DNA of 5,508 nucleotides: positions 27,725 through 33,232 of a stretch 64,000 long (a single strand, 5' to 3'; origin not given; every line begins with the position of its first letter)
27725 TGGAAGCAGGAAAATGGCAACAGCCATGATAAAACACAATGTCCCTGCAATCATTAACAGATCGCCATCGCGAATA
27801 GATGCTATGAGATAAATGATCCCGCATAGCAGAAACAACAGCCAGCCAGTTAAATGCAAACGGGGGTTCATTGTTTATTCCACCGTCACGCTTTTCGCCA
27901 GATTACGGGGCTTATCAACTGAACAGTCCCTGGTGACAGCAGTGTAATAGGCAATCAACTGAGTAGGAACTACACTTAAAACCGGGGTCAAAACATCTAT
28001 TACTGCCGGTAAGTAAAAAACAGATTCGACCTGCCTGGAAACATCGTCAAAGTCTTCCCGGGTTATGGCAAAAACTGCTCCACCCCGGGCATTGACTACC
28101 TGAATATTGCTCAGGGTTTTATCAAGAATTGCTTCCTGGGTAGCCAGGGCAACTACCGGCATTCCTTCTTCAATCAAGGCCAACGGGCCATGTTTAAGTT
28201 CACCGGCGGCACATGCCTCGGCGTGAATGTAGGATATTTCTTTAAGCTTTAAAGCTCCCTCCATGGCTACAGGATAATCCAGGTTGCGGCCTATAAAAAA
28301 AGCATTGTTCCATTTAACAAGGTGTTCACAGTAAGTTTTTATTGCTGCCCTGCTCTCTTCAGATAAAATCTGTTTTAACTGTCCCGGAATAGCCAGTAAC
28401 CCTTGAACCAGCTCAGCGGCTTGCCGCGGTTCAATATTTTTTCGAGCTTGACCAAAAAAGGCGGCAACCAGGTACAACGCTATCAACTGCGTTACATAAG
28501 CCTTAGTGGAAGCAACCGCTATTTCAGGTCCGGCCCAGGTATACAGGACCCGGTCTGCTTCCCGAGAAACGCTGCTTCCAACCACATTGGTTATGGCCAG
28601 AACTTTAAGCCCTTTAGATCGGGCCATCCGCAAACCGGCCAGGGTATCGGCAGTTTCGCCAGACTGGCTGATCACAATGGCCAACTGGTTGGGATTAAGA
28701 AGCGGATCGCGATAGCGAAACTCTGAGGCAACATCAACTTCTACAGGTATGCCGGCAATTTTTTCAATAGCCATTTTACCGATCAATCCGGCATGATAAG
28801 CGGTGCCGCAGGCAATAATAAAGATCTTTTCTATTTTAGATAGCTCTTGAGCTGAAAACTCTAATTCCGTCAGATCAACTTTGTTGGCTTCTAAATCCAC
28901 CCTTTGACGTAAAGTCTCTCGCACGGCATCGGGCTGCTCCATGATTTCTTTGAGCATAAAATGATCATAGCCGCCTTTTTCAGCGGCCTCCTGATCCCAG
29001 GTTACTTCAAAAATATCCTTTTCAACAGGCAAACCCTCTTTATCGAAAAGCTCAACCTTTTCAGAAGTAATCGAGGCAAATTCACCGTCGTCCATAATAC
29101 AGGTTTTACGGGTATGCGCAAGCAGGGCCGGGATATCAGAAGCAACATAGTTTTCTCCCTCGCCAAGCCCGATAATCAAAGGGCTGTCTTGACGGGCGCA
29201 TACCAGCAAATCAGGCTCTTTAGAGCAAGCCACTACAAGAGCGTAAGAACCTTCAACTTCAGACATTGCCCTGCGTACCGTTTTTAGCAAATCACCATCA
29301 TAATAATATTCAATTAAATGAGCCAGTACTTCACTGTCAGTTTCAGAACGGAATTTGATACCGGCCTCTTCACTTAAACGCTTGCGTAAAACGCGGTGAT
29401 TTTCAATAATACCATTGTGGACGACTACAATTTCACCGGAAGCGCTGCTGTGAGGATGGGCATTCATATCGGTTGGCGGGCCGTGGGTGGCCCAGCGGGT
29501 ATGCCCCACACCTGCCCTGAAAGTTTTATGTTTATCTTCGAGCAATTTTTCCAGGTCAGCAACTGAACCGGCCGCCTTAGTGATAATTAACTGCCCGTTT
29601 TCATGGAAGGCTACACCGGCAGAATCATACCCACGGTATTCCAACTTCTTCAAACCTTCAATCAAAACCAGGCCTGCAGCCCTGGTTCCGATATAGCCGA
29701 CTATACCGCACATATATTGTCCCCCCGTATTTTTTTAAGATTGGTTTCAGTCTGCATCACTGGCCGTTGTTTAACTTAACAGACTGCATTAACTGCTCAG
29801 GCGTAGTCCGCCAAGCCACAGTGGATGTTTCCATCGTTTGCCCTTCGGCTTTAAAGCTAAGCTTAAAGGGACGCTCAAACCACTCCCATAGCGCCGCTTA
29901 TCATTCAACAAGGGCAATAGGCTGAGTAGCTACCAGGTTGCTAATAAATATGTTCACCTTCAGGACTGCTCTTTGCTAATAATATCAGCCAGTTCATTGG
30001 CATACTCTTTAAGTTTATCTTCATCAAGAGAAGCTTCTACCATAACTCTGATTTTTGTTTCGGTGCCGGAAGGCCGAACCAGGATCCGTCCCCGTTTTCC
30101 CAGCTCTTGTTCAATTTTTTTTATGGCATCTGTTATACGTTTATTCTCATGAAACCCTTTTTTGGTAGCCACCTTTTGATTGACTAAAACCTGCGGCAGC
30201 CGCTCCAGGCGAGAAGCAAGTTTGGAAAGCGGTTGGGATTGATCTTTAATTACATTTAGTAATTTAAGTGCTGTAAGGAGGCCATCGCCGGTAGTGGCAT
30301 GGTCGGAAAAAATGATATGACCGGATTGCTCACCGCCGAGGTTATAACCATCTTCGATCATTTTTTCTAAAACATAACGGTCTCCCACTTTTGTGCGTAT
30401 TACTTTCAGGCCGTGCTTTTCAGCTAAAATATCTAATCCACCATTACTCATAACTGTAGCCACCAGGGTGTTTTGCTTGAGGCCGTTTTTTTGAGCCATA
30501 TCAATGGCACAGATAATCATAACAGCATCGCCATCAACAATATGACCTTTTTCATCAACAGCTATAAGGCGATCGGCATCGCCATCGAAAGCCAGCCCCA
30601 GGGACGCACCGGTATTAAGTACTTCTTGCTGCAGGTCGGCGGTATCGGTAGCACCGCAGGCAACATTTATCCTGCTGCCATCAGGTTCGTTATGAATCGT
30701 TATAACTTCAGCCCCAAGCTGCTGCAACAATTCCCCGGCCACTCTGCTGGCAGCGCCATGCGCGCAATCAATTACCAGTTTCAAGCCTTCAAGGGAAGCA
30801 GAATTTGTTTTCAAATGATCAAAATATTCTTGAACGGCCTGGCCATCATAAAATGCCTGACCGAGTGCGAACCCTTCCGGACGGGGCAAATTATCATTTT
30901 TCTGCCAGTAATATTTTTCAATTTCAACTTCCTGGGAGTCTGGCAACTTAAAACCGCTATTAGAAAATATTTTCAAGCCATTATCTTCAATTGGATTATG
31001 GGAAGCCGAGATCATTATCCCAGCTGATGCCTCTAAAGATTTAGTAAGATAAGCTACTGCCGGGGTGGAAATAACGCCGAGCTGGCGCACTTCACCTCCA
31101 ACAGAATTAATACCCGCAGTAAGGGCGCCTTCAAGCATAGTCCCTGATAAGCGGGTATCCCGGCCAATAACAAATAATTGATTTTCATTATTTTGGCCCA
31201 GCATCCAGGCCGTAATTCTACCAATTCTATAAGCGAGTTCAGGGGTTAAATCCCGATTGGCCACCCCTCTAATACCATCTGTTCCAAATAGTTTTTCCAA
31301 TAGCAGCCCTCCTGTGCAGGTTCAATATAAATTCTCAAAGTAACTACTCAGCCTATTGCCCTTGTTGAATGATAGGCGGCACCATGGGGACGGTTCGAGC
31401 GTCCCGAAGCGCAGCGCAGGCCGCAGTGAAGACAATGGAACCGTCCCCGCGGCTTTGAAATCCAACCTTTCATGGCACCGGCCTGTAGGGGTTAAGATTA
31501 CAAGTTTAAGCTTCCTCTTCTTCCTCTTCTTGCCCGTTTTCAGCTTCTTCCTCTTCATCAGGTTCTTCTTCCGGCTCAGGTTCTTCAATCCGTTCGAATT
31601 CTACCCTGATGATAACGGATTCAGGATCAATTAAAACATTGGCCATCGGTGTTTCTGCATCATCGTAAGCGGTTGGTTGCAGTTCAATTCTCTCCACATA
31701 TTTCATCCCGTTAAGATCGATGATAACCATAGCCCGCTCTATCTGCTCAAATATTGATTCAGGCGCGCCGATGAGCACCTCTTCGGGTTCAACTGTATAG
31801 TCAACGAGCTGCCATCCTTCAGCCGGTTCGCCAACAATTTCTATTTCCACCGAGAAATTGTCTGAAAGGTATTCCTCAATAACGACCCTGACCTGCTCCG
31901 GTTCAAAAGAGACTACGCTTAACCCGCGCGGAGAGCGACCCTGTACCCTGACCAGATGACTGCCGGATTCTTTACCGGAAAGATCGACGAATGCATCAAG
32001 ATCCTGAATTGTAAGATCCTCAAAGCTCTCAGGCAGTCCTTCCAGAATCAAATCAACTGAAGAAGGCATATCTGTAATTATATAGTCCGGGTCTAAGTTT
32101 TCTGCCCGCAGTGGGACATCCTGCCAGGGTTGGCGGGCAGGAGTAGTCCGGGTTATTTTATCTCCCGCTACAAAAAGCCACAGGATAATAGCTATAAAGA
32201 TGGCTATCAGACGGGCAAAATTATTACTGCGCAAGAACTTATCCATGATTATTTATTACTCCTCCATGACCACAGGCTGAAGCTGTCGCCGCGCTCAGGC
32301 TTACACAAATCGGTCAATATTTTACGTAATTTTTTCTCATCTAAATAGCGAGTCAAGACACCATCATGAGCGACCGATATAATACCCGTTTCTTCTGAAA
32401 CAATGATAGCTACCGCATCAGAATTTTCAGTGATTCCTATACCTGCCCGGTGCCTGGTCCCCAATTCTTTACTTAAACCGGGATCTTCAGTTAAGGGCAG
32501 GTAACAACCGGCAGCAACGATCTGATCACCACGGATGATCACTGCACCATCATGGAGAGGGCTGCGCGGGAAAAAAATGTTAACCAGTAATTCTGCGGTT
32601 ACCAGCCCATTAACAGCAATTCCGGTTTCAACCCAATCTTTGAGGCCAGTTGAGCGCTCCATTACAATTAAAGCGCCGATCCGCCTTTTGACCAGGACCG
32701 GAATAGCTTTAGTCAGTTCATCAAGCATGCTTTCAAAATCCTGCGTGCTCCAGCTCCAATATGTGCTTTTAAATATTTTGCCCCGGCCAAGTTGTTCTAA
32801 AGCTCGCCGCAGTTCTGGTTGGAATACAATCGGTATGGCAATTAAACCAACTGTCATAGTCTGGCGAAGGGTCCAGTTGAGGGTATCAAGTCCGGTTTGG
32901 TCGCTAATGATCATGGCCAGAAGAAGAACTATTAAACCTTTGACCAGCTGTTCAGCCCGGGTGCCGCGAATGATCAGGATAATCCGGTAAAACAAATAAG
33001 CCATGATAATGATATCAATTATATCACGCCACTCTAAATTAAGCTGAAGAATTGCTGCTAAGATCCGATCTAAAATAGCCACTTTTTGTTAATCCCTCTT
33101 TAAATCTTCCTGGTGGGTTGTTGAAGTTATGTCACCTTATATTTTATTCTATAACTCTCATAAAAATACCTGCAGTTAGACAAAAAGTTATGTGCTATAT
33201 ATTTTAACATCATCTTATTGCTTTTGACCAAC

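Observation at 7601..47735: Dispersed family of TIR-bounded, nested-palindromic intergenic elements with 8-bp flanking duplications (candidate non-autonomous transposon/MITE)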

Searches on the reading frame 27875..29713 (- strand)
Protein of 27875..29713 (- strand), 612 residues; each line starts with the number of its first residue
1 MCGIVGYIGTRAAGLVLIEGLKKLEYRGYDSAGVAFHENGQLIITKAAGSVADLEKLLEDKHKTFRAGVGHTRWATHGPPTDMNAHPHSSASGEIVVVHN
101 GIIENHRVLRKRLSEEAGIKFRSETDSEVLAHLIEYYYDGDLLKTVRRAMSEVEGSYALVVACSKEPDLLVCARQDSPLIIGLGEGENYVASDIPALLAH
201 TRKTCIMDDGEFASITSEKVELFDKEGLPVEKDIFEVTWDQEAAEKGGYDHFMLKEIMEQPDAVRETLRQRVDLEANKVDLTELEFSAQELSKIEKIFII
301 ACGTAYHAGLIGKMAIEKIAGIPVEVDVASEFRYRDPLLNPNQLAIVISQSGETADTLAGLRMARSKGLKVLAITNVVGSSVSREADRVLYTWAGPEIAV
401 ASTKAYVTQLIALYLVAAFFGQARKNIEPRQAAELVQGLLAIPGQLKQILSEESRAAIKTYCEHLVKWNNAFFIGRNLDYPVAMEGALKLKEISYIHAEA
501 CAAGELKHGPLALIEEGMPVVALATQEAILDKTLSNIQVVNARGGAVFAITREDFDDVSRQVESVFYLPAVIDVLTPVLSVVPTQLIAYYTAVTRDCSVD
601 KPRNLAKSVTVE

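Call 13: search_protein_families(library=pfam, proteins=[window:27875-29713:-])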
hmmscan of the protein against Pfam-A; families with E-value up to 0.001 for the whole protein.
window:27875-29713:- (612 aa): 3 families
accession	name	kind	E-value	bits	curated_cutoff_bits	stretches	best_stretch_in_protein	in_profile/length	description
PF01380.27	SIS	-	9.1e-63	210.3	25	2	290-417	1-129/131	SIS domain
PF13522.11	GATase_6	-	1e-19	71.2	27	1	66-192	11-129/130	Glutamine amidotransferase domain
PF13537.11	GATase_7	-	2.3e-15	57.1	25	1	84-199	12-123/123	Glutamine amidotransferase domain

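Call 30: find_encoding_contigs(protein=window:27875-29713:-, flank=3000, max_places=6)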
Protein window:27875-29713:- (612 aa): 6 contigs read that carry it; 4 places shown.
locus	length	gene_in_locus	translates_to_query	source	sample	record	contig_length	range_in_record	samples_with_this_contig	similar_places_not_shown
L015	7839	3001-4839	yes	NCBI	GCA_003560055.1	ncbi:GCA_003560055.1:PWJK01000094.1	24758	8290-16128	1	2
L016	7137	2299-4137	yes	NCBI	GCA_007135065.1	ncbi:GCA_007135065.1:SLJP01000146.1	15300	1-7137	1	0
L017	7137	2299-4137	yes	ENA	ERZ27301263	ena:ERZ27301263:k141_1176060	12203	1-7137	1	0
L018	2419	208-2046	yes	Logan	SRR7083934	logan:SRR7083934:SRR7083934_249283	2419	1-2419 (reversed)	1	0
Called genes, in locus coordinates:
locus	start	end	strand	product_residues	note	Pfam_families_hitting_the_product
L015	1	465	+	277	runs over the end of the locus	PF19293:CdaA_N, PF02457:DAC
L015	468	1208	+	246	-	PF07949:YbbR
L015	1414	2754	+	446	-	PF02878:PGM_PMM_I, PF02879:PGM_PMM_II, PF02880:PGM_PMM_III, PF00408:PGM_PMM_IV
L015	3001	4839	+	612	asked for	PF13522:GATase_6, PF13537:GATase_7, PF01380:SIS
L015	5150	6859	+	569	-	PF00749:tRNA-synt_1c, PF03950:tRNA-synt_1c_C, PF20974:tRNA-synt_1c_C2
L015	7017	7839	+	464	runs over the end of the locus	PF01336:tRNA_anti-codon, PF00152:tRNA-synt_2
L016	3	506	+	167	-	?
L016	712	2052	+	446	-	PF02878:PGM_PMM_I, PF02879:PGM_PMM_II, PF02880:PGM_PMM_III, PF00408:PGM_PMM_IV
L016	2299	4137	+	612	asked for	PF13522:GATase_6, PF13537:GATase_7, PF01380:SIS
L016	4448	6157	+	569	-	PF00749:tRNA-synt_1c, PF03950:tRNA-synt_1c_C, PF20974:tRNA-synt_1c_C2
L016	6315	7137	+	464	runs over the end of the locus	PF01336:tRNA_anti-codon, PF00152:tRNA-synt_2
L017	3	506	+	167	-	?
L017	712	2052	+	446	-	PF02878:PGM_PMM_I, PF02879:PGM_PMM_II, PF02880:PGM_PMM_III, PF00408:PGM_PMM_IV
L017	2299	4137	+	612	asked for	PF13522:GATase_6, PF13537:GATase_7, PF01380:SIS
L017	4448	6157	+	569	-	PF00749:tRNA-synt_1c, PF03950:tRNA-synt_1c_C, PF20974:tRNA-synt_1c_C2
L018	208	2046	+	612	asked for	PF13522:GATase_6, PF13537:GATase_7, PF01380:SIS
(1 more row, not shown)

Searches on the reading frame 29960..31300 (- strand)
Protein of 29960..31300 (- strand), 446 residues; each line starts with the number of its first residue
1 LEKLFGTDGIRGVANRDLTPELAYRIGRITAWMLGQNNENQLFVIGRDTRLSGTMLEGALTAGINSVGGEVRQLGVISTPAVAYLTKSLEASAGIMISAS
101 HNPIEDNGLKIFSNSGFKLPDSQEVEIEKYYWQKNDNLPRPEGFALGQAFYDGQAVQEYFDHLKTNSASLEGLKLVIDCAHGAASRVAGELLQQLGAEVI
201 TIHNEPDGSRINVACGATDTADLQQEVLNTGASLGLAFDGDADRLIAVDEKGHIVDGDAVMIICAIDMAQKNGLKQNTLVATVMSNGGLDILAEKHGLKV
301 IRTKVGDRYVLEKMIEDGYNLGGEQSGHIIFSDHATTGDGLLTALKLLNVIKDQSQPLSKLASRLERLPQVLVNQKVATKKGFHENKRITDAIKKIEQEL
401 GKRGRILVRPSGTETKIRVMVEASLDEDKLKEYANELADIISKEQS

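Call 14: search_protein_families(library=pfam, proteins=[window:29960-31300:-])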
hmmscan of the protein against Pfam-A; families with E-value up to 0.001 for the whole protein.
window:29960-31300:- (446 aa): 4 families
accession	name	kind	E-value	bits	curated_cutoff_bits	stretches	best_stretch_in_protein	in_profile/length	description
PF02878.22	PGM_PMM_I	-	1.4e-41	141.9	22.5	1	3-134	2-134/138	Phosphoglucomutase/phosphomannomutase, alpha/beta/alpha domain I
PF02880.22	PGM_PMM_III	-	3.9e-39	133.8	20.7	1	256-365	1-112/115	Phosphoglucomutase/phosphomannomutase, alpha/beta/alpha domain III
PF02879.22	PGM_PMM_II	-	1.5e-20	74.1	29.3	1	158-252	2-103/103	Phosphoglucomutase/phosphomannomutase, alpha/beta/alpha domain II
PF00408.26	PGM_PMM_IV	-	5e-19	68.6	23.1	1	372-439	1-67/68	Phosphoglucomutase/phosphomannomutase, C-terminal domain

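Call 15: find_related_loci(query=window:29960-31300:-, collection=genome_contigs, flank=4000)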
Query window:29960-31300:- (446 aa) in genome_contigs; peptide patterns used: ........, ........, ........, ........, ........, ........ (x = any residue, [..] = any of these).
225 stretches matched a pattern; 6 encode a relative of the query (tblastn E <= 1e-3); 6 distinct loci.
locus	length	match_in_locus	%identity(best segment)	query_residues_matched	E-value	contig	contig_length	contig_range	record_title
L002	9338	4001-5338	81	1-446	0e+0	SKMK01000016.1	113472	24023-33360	MAG: Syntrophomonadaceae bacterium isolate CSSed162cmA_245 CSSed16-2cmA-39, whole genome shotgun sequence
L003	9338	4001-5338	81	1-446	0e+0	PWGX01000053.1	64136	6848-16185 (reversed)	MAG: Syntrophomonadaceae bacterium isolate T1Sed10_145 T1-Sed10-C216, whole genome shotgun sequence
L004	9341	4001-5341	50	1-444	1e-136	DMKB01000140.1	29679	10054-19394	MAG TPA_asm: Nitrospiraceae bacterium isolate UBA9217 contig_72160, whole genome shotgun sequence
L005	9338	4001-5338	45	3-441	1e-104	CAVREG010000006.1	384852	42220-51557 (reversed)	MAG: uncultured Acidobacteriaceae bacterium isolate MFD10064.bin.1.149 genome assembly, contig: contig_16243, whole geno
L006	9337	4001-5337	45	3-441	2e-93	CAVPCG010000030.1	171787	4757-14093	MAG: uncultured Acidobacteriaceae bacterium isolate MFD10064.bin.1.5 genome assembly, contig: contig_24125, whole genome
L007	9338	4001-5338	45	3-441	9e-110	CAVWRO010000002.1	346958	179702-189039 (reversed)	MAG: uncultured Acidobacteriaceae bacterium isolate MFD03346.bin.1.77 genome assembly, contig: contig_12121, whole genom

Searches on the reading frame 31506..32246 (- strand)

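Call 14: search_protein_families(library=pfam, proteins=[window:31506-32246:-])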
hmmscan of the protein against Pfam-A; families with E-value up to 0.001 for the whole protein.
window:31506-32246:- (246 aa): 1 family
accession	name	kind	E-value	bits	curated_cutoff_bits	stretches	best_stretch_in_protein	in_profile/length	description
PF07949.17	YbbR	-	9e-13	48.8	22.3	1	132-199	2-71/81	YbbR-like protein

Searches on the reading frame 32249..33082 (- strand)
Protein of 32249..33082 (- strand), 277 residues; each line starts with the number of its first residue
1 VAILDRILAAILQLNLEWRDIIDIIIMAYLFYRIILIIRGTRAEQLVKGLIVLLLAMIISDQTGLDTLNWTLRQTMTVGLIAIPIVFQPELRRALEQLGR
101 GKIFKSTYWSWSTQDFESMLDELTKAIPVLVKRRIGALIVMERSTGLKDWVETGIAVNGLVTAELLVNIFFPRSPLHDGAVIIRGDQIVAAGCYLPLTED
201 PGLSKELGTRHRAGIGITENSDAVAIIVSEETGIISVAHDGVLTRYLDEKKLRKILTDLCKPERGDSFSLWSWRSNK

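Call 33: search_protein_families(library=pfam, proteins=[window:32249-33082:-], max_evalue=0.00001)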
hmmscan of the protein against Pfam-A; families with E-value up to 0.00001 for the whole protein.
window:32249-33082:- (277 aa): 2 families
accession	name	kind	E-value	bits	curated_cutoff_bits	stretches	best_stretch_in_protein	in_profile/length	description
PF02457.21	DAC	-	1.5e-43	147.6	27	1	125-242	2-118/119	DisA bacterial checkpoint controller nucleotide-binding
PF19293.4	CdaA_N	-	3.5e-09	37.1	23.8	1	14-90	3-80/81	CdaA N-terminal transmembrane domain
